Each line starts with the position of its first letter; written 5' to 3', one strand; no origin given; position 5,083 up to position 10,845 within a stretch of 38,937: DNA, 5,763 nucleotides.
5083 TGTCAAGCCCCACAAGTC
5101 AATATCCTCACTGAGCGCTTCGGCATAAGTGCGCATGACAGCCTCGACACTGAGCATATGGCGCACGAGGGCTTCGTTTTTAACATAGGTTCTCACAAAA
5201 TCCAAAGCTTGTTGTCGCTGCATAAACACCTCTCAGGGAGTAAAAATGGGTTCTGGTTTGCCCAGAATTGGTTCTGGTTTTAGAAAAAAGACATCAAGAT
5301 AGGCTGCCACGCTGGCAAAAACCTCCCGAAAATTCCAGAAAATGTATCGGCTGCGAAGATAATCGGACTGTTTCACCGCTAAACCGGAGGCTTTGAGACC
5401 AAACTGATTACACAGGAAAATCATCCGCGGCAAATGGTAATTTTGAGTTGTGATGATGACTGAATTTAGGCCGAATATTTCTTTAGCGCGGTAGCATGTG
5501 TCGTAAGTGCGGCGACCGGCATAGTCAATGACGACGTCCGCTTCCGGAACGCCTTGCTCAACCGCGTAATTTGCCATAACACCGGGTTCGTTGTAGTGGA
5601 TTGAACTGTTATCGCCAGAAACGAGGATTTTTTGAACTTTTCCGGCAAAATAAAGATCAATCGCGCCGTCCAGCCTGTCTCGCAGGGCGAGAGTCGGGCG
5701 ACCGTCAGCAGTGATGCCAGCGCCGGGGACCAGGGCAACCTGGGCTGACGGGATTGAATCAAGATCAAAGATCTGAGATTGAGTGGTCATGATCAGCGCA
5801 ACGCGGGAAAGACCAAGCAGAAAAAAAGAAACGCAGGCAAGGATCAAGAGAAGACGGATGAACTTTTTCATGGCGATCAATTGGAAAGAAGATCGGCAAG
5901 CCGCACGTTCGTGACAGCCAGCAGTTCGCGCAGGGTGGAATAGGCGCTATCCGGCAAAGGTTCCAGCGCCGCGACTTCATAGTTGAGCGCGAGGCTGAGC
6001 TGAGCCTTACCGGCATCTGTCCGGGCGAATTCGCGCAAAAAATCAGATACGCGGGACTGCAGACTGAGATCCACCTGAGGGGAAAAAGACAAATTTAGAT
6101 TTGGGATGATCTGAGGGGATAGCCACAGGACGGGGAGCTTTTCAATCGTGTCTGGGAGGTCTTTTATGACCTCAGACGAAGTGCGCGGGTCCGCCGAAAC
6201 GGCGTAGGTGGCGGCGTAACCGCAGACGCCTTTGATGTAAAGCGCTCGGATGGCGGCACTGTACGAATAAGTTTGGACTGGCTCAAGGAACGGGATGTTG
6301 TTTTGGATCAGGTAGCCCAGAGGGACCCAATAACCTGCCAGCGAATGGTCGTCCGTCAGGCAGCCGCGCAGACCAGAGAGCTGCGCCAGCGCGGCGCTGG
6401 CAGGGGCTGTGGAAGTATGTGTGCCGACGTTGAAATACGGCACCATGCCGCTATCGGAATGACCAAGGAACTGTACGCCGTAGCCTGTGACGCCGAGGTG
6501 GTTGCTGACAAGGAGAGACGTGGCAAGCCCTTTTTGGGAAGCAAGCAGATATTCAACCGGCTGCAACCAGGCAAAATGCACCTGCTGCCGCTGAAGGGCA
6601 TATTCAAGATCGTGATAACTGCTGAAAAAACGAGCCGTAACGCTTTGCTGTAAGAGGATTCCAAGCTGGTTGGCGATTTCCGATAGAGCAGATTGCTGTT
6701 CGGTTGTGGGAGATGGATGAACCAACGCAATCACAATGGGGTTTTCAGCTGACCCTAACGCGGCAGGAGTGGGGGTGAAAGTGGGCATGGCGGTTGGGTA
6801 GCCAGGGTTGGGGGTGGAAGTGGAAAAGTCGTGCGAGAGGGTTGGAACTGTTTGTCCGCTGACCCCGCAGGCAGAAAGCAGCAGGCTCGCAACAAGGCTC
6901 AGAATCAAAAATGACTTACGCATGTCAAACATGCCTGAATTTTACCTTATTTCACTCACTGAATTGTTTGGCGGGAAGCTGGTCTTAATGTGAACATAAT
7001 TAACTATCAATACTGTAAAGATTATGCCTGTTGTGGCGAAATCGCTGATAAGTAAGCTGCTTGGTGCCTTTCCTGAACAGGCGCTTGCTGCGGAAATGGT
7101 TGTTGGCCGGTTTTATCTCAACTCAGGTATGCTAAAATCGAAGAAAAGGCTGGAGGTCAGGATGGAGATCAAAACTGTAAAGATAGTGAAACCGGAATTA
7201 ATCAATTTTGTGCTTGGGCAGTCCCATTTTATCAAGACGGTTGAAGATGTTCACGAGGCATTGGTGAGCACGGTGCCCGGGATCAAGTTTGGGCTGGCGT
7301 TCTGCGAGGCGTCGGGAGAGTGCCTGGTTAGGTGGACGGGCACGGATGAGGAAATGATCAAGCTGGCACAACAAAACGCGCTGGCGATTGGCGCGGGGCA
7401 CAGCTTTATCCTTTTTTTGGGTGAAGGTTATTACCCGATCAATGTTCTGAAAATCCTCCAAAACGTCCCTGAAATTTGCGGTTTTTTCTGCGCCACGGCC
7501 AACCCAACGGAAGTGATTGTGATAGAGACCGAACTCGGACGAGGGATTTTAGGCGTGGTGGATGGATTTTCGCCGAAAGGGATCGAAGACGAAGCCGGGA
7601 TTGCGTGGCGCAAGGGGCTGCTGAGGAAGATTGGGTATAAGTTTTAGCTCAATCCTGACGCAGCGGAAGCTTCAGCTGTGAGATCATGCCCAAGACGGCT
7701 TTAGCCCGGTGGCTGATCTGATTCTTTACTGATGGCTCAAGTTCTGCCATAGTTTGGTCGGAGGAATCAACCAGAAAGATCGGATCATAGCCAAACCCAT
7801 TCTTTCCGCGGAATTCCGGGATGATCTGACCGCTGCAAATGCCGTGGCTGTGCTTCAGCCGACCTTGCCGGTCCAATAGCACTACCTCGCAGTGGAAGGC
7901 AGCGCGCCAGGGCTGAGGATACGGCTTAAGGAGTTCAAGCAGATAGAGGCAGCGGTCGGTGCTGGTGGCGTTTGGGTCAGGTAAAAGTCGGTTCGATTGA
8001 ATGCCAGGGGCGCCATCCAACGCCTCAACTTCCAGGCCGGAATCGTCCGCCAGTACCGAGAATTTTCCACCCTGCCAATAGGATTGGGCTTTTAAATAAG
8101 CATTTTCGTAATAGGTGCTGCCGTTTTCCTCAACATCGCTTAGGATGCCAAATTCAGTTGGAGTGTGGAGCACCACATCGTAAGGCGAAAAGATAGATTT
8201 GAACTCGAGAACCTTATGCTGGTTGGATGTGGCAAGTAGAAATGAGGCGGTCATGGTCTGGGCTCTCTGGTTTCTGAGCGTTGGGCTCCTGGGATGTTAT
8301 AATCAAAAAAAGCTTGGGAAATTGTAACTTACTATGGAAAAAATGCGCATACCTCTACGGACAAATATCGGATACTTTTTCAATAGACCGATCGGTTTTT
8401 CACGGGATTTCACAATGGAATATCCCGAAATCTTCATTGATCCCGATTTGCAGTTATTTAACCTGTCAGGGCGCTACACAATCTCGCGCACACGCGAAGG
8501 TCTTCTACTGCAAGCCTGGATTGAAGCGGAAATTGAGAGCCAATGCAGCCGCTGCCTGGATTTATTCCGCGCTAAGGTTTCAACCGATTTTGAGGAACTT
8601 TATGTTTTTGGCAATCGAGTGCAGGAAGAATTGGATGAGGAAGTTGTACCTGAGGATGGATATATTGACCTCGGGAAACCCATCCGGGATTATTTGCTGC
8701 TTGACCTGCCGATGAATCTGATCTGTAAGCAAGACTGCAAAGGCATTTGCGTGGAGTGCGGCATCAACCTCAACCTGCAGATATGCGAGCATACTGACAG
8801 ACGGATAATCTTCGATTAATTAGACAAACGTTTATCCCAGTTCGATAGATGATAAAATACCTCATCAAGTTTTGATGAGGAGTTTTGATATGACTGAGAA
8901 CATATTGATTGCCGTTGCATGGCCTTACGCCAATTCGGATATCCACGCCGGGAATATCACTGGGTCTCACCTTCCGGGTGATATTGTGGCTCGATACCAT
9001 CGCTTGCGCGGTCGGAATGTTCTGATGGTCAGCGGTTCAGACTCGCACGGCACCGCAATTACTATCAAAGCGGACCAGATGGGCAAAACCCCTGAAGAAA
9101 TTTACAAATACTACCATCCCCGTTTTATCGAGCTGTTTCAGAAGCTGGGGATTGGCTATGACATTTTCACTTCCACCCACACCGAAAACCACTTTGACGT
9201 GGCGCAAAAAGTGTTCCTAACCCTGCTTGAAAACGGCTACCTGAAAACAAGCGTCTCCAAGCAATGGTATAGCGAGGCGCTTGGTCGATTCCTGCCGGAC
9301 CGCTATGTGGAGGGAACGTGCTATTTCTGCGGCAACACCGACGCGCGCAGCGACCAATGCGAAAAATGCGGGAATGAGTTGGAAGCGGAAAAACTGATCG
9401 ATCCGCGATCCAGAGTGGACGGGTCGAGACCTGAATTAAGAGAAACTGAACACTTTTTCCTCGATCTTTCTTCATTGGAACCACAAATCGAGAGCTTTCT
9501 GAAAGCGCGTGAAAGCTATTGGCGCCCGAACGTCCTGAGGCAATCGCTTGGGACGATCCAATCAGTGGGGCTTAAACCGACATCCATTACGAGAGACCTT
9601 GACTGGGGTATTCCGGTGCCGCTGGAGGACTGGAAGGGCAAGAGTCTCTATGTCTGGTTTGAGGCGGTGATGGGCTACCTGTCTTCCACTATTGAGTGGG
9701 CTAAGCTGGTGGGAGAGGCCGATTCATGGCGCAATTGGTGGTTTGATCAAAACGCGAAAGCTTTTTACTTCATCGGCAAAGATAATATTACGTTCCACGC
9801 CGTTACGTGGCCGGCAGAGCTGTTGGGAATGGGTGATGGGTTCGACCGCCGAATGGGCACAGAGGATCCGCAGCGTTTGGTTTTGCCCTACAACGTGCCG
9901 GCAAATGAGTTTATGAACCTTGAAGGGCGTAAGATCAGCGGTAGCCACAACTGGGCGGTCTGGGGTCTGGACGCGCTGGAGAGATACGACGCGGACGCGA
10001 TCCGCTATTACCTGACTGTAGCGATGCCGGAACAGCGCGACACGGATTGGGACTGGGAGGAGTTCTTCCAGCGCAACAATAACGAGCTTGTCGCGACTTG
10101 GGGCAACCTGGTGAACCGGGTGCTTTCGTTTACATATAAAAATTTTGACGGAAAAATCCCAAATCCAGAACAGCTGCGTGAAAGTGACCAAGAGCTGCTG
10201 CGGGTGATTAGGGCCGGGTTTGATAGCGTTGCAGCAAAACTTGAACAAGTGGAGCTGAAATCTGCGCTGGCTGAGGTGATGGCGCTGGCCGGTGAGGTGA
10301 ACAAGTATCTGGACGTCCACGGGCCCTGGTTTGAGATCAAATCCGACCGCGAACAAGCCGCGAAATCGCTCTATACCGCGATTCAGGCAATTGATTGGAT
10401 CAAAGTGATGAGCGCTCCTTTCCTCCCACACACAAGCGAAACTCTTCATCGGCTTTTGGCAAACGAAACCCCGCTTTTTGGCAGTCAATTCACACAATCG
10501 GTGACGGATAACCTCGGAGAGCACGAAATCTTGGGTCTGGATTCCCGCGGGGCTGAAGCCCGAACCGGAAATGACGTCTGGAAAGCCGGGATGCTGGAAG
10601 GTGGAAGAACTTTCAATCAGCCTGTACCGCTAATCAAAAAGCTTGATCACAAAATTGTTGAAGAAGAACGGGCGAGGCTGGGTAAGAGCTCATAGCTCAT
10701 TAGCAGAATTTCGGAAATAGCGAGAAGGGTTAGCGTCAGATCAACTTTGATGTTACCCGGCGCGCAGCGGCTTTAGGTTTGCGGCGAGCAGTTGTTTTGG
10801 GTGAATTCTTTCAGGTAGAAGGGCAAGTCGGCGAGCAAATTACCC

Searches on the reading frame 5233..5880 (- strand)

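Call 34: search_protein_families(library=pfam, proteins=[window:5233-5880:-], max_evalue=0.001)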
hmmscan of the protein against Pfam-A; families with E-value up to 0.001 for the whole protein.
window:5233-5880:- (215 aa): 1 family
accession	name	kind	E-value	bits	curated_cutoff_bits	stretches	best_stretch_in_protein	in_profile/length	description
PF02698.23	DUF218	-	2.3e-22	79.8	27.6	1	48-167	2-107/133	DUF218 domain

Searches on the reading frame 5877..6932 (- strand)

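Call 34: search_protein_families(library=pfam, proteins=[window:5877-6932:-], max_evalue=0.001)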
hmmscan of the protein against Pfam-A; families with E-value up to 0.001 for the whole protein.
window:5877-6932:- (351 aa): 1 family
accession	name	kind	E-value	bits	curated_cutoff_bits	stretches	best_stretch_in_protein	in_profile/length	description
PF12974.12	Phosphonate-bd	-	9.1e-24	84.6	27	1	77-315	10-229/242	ABC transporter, phosphonate, periplasmic substrate-binding protein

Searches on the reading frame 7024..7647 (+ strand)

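Call 34: search_protein_families(library=pfam, proteins=[window:7024-7647:+], max_evalue=0.001)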
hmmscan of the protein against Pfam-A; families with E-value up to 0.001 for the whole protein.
window:7024-7647:+ (207 aa): 1 family
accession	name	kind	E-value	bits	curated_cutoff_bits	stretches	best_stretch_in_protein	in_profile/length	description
PF04008.19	Adenosine_kin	-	3.6e-71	238.4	25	1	52-206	1-154/154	Adenosine specific kinase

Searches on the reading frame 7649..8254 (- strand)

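Call 34: search_protein_families(library=pfam, proteins=[window:7649-8254:-], max_evalue=0.001)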
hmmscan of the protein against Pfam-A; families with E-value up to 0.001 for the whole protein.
window:7649-8254:- (201 aa): 1 family
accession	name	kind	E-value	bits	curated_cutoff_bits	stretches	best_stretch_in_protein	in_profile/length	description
PF01725.21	Ham1p_like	-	5.9e-53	180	22.5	1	6-191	2-184/186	Ham1 family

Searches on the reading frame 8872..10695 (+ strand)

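Call 34: search_protein_families(library=pfam, proteins=[window:8872-10695:+], max_evalue=0.001)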
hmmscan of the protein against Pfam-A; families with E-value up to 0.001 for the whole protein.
window:8872-10695:+ (607 aa): 5 families
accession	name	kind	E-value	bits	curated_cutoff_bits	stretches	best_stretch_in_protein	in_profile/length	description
PF09334.17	tRNA-synt_1g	-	5.1e-136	453.9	20.1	1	11-418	1-391/391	tRNA synthetases class I (M)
PF19303.5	Anticodon_3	-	4.8e-15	56.2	23.5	1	429-536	1-108/152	Anticodon binding domain of methionyl tRNA ligase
PF00133.28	tRNA-synt_1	-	6.2e-14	52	22.7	1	10-251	24-245/414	tRNA synthetases class I (I, L, M and V)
PF08264.19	Anticodon_1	-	2.1e-07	31.4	25.1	1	439-536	1-100/148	Anticodon-binding domain of tRNA ligase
PF01406.26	tRNA-synt_1e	-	0.00066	19.6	27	0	21-125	20-122/301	tRNA synthetases class I (C) catalytic domain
